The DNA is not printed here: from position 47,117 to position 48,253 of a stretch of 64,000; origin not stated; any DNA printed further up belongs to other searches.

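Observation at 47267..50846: HprK-like P-loop protein and PPP-family phosphatase bracketing precursor B and an ABC exporter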

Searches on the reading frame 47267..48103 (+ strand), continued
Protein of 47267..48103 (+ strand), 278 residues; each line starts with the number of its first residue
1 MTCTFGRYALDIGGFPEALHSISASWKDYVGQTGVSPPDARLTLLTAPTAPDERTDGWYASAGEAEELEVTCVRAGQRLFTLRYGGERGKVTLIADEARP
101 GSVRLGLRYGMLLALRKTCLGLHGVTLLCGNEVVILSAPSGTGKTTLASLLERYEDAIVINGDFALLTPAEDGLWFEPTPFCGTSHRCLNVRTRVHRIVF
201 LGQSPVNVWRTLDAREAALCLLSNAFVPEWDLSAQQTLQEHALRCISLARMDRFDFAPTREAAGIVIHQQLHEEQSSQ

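Call 13: search_solved_structures(query=A1, max_evalue=10, show_alignments=4)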
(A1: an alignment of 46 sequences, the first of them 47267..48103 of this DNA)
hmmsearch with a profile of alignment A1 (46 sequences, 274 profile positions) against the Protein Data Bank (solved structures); distinct sequences matched with E-value up to 10: 50.
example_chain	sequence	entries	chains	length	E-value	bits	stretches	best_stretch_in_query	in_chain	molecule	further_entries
6c2u_A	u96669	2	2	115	8e-06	28.7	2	131-154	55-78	phosphate-loop protein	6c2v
3lnc_A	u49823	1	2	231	0.0024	20.6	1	133-159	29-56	Guanylate kinase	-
4yms_J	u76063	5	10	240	0.11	15.1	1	122-153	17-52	ABC-type polar amino acid transport system, ATPase component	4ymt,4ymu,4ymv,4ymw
7luy_A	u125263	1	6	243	0.13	14.9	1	134-152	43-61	Guanylate kinase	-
5och_A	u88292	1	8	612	0.16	14.6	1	132-156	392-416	ATP-binding cassette sub-family B member 8, mitochondrial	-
7ehl_A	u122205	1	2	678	0.19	14.4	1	132-156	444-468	Mitochondrial potassium channel ATP-binding subunit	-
3pvs_A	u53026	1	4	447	0.28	13.8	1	134-157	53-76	Replication-associated recombination protein A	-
6p6i_A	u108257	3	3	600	0.31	13.7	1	132-156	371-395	inner membrane ABC-transporter | ABC transporter ATP-binding protein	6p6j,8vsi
3tr0_A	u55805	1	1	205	0.31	13.7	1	132-154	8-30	Guanylate kinase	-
3mle_A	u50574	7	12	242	0.34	13.5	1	134-174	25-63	Dethiobiotin synthetase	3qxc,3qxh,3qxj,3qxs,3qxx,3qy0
4f4c_A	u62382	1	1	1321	0.36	13.4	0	135-157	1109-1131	Multidrug resistance protein pgp-1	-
8vow_A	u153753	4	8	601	0.37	13.4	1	134-162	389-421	ABC-type bacteriocin transporter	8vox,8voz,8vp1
2qmo_A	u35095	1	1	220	0.42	13.2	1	135-174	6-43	Dethiobiotin synthetase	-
1gky_A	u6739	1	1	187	0.44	13.2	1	134-157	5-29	GUANYLATE KINASE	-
1ex6_A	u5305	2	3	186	0.46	13.1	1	134-157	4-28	GUANYLATE KINASE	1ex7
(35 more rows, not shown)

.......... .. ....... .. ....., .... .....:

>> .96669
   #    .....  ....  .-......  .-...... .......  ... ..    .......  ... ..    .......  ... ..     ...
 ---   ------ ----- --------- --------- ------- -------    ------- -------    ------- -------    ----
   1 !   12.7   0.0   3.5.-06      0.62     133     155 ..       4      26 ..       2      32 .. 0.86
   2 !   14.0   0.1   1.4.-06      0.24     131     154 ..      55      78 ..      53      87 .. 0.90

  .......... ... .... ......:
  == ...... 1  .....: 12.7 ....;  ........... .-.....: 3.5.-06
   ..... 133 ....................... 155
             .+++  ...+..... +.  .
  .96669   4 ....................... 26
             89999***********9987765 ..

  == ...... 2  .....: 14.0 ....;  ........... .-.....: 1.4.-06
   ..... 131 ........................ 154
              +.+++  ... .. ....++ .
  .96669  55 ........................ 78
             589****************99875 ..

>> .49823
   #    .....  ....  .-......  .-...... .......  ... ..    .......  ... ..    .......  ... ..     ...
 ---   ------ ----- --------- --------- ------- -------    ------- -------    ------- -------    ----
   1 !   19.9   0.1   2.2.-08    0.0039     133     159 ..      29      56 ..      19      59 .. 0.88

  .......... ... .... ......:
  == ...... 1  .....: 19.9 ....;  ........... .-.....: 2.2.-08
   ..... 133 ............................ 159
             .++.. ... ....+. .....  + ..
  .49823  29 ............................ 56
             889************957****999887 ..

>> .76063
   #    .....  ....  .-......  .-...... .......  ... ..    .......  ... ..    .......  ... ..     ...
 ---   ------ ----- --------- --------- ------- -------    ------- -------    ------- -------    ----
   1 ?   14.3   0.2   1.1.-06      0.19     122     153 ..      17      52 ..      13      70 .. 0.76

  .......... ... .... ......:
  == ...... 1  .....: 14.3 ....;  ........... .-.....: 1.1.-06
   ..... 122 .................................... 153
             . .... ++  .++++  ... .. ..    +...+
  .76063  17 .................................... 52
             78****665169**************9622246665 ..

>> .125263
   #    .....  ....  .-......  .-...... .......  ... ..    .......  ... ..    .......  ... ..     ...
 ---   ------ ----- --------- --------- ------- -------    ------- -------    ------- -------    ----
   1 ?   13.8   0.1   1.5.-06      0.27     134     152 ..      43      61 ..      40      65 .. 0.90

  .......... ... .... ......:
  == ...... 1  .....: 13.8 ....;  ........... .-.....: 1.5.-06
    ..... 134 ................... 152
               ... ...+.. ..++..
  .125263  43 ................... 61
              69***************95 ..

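Call 16: find_encoding_contigs(protein=P0063, flank=8000, max_places=2)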
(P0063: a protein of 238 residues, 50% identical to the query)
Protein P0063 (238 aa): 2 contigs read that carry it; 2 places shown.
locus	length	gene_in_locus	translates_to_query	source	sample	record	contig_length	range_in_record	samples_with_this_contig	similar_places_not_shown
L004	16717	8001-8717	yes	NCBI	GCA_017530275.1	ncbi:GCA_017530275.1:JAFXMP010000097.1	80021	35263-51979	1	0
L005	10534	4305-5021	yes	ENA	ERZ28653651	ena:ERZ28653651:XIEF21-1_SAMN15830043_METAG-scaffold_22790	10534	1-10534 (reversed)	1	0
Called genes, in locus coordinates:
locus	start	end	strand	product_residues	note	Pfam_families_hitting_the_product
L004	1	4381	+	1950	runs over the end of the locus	-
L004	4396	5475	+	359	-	PF03816:LytR_cpsA_psr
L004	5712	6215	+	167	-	PF00717:Peptidase_S24 (weak)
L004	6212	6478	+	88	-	PF05402:PqqD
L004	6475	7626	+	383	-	PF04055:Radical_SAM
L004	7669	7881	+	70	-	-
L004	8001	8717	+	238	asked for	-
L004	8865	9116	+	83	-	-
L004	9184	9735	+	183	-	-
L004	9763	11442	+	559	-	PF00664:ABC_membrane, PF00005:ABC_tran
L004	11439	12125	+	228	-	PF00149:Metallophos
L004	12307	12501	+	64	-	-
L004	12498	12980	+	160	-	PF04542:Sigma70_r2, PF08281:Sigma70_r4_2, PF04545:Sigma70_r4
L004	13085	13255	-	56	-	-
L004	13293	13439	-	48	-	-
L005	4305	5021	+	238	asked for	-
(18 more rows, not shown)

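Call 17: find_encoding_contigs(protein=P0106, flank=8000, max_places=2)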
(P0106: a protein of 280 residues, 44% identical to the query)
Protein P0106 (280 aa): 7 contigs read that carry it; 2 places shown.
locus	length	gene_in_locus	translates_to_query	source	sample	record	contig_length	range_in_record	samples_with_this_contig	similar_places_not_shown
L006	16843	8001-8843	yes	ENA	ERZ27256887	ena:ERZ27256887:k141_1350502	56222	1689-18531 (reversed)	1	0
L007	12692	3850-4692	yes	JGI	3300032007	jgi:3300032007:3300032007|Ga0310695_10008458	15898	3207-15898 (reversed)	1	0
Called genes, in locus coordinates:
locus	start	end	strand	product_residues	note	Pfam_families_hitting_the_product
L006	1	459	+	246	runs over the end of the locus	PF00483:NTP_transferase, PF12804:NTP_transf_3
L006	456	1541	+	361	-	PF01370:Epimerase, PF02719:Polysacc_synt_2, PF04321:RmlD_sub_bind, PF01073:3Beta_HSD, PF07993:NAD_binding_4 (weak), PF16363:GDP_Man_Dehyd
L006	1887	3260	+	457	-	PF13353:Fer4_12 (weak), PF04055:Radical_SAM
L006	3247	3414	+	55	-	-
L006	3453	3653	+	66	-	-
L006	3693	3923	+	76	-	-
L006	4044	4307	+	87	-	PF05402:PqqD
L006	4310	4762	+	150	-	-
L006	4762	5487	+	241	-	PF27840:ScmC (weak)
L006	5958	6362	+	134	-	-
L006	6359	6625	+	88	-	PF05402:PqqD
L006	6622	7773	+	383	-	PF04055:Radical_SAM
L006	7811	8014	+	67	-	-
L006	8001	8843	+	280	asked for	-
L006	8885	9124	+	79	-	-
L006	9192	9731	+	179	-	-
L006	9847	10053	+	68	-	-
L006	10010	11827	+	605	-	PF02463:SMC_N (faint), PF11398:DUF2813, PF13175:AAA_15, PF13304:AAA_21, PF13175:AAA_15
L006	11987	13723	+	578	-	PF13676:TIR_2 (weak)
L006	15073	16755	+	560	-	PF00664:ABC_membrane, PF02463:SMC_N (weak), PF00005:ABC_tran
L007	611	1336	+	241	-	PF27840:ScmC (weak)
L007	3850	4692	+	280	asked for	-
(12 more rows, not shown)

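Call 21: predict_structure(alignment_id=A1)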
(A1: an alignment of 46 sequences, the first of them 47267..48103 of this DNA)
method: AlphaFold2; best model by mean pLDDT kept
length: 278 residues; sequences in the alignment: 46
mean_pLDDT: 92.8   pTM: 0.88
mean pLDDT of the five models: 92.8, 92.3, 91.4, 90.6, 90.2
residues with pLDDT >= 90: 213; 70-90: 62; 50-70: 3; < 50: 0
segments of 3 or more residues with pLDDT < 50: none
pLDDT, mean of each block of 10 residues (from residue 1): 93 89 87 82 93 95 89 96 93 94 94 96 94 94 93 94 92 95 81 96 97 98 92 94 98 98 95 85
secondary structure, 60 per line:
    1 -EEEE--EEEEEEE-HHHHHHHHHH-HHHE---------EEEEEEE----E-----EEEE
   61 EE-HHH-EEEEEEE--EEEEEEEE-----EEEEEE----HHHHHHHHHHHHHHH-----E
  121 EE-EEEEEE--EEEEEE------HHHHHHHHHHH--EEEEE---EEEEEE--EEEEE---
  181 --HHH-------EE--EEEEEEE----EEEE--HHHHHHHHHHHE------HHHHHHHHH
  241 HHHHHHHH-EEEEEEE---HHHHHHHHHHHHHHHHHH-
elements in order: E2-5 E8-14 H16-25 E40-46 E57-62 E68-74 E77-84 E90-95 H100-114 E120-122 E124-129 E132-137 H144-154 E157-161 E165-170 E173-177 E197-203 E208-211 H214-224 H232-248 E250-256 H260-277

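Call 23: find_encoding_contigs(protein=P0009, flank=8000, max_places=2)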
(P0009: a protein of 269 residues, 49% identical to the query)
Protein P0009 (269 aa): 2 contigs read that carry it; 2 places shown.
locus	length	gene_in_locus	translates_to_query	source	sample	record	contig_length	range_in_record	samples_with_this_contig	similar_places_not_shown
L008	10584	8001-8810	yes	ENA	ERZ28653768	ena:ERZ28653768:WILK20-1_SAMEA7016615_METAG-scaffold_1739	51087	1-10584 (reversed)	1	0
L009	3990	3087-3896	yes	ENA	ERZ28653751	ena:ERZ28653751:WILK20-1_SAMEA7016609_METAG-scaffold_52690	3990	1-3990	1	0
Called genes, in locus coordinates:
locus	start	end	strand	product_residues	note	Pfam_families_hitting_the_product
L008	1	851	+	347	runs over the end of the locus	PF03576:Peptidase_S58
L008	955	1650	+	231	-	PF00149:Metallophos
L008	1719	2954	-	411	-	PF01370:Epimerase, PF14667:Polysacc_synt_C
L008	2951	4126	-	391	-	PF02350:Epimerase_2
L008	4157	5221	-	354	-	PF01370:Epimerase, PF02719:Polysacc_synt_2, PF04321:RmlD_sub_bind (weak), PF05368:NmrA (weak), PF01073:3Beta_HSD, PF13460:NAD_binding_10, PF16363:GDP_Man_Dehyd, PF08485:Polysacc_syn_2C, +1 more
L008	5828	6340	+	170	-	PF00717:Peptidase_S24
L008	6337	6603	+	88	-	PF05402:PqqD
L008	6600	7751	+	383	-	PF04055:Radical_SAM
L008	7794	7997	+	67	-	-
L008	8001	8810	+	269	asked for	-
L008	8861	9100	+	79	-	-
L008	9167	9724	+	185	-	-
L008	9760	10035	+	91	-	-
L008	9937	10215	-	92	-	PF01695:IstB_IS21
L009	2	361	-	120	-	?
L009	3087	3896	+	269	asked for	-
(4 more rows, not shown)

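Call 24: find_encoding_contigs(protein=P0061, flank=8000, max_places=2)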
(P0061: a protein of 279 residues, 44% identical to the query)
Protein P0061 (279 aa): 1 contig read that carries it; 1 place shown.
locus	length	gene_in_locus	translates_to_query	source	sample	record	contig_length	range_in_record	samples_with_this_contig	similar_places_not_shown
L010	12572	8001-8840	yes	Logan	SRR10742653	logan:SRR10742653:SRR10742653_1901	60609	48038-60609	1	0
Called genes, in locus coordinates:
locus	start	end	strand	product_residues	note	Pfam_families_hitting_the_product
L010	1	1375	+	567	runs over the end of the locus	PF00664:ABC_membrane, PF02463:SMC_N (faint), PF00005:ABC_tran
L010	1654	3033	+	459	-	PF04055:Radical_SAM, PF13353:Fer4_12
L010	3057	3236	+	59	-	-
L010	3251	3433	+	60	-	-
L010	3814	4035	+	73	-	-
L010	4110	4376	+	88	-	PF05402:PqqD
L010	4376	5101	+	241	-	PF27840:ScmC (weak)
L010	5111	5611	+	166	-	-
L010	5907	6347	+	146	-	PF00717:Peptidase_S24 (weak)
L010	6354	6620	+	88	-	PF05402:PqqD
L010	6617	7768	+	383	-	PF04055:Radical_SAM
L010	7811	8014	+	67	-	-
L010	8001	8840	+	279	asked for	PF27840:ScmC (faint)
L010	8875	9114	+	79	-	-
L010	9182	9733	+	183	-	-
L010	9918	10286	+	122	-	-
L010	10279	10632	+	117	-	PF05717:TnpB_IS66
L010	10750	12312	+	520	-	PF03050:DDE_Tnp_IS66, PF13817:DDE_Tnp_IS66_C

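Call 25: fold_search(model_id=the predicted structure, library=pdb)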
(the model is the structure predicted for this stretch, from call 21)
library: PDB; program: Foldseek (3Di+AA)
matches with E <= 10: 565; with E <= 0.001: 76
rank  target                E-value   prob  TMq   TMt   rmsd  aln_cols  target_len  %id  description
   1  2pc9_C                4.9e-06  1.00  0.49  0.30   8.1       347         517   16  Crystal Structure Of ATP-Dependent Phosphoenolpyruvate Carboxykinase From Thermus thermophilus HB8 (released 2007-10-02)
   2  6asn                  1.2e-05  1.00  0.49  0.29   8.1       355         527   10  E. coli phosphoenolpyruvate carboxykinase K212I F216V mutant bound to methanesulfonate (released 2018-08-29)
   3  1yvy_A                1.4e-05  1.00  0.49  0.30   8.5       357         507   12  Crystal structure of Anaerobiospirillum succiniciproducens phosphoenolpyruvate carboxykinase (released 2005-07-26)
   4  9a4u_A                1.4e-05  1.00  0.49  0.28  10.2       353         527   14  Integrative model of PCKA-QOX2 by crosslinking MS and deep learning (released 2024-09-18)
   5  1knx_A                1.8e-05  1.00  0.33  0.31  12.1       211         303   14  HPr kinase/phosphatase from Mycoplasma pneumoniae (released 2002-12-31)
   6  3tqf_A                1.9e-05  1.00  0.31  0.49   6.5       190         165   10  Structure of the Hpr(Ser) kinase/phosphatase from Coxiella burnetii (released 2011-09-21)
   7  2pc9_B                1.9e-05  1.00  0.45  0.28   8.4       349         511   15  Crystal Structure Of ATP-Dependent Phosphoenolpyruvate Carboxykinase From Thermus thermophilus HB8 (released 2007-10-02)
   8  1ko7_A                2.1e-05  1.00  0.30  0.29  12.0       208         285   14  X-ray structure of the HPr kinase/phosphatase from Staphylococcus xylosus at 1.95 A resolution (released 2002-04-03)
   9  2pc9_D                2.3e-05  1.00  0.50  0.30   8.2       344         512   14  Crystal Structure Of ATP-Dependent Phosphoenolpyruvate Carboxykinase From Thermus thermophilus HB8 (released 2007-10-02)
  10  1xkv_B                2.3e-05  1.00  0.48  0.28   8.5       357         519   13  Crystal Structure Of ATP-Dependent Phosphoenolpyruvate Carboxykinase From Thermus thermophilus HB8 (released 2005-10-11)
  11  1j3b_B                3.1e-05  1.00  0.47  0.28   8.6       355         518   13  Crystal structure of ATP-dependent phosphoenolpyruvate carboxykinase from Thermus thermophilus HB8 (released 2003-02-11)
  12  1kkl_B                3.3e-05  1.00  0.35  0.55   5.5       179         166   13  L.casei HprK/P in complex with B.subtilis HPr (released 2002-08-28)
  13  1xkv_A                3.5e-05  1.00  0.47  0.28   8.4       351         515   15  Crystal Structure Of ATP-Dependent Phosphoenolpyruvate Carboxykinase From Thermus thermophilus HB8 (released 2005-10-11)
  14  1os1                  4.7e-05  1.00  0.41  0.23   7.4       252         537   12  Structure of Phosphoenolpyruvate Carboxykinase complexed with ATP,Mg, Ca and pyruvate. (released 2003-09-23)
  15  2qmh_B                5.0e-05  1.00  0.34  0.50   8.0       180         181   16  structure of V267F mutant HprK/P (released 2007-09-18)
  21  1kkl_C                6.4e-05  1.00  0.26  0.41   3.6       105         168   17  L.casei HprK/P in complex with B.subtilis HPr (released 2002-08-28)
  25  1kkl_A                7.6e-05  1.00  0.26  0.41   3.8       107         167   18  L.casei HprK/P in complex with B.subtilis HPr (released 2002-08-28)
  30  3tqf_B                9.1e-05  1.00  0.33  0.55   5.2       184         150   13  Structure of the Hpr(Ser) kinase/phosphatase from Coxiella burnetii (released 2011-09-21)
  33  1knx_B                9.7e-05  1.00  0.33  0.30  12.7       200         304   15  HPr kinase/phosphatase from Mycoplasma pneumoniae (released 2002-12-31)
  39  1jb1                  1.3e-04  1.00  0.36  0.58   4.4       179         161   13  Lactobacillus casei HprK/P Bound to Phosphate (released 2001-08-08)
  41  1knx_E                1.5e-04  1.00  0.33  0.30  13.1       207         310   14  HPr kinase/phosphatase from Mycoplasma pneumoniae (released 2002-12-31)
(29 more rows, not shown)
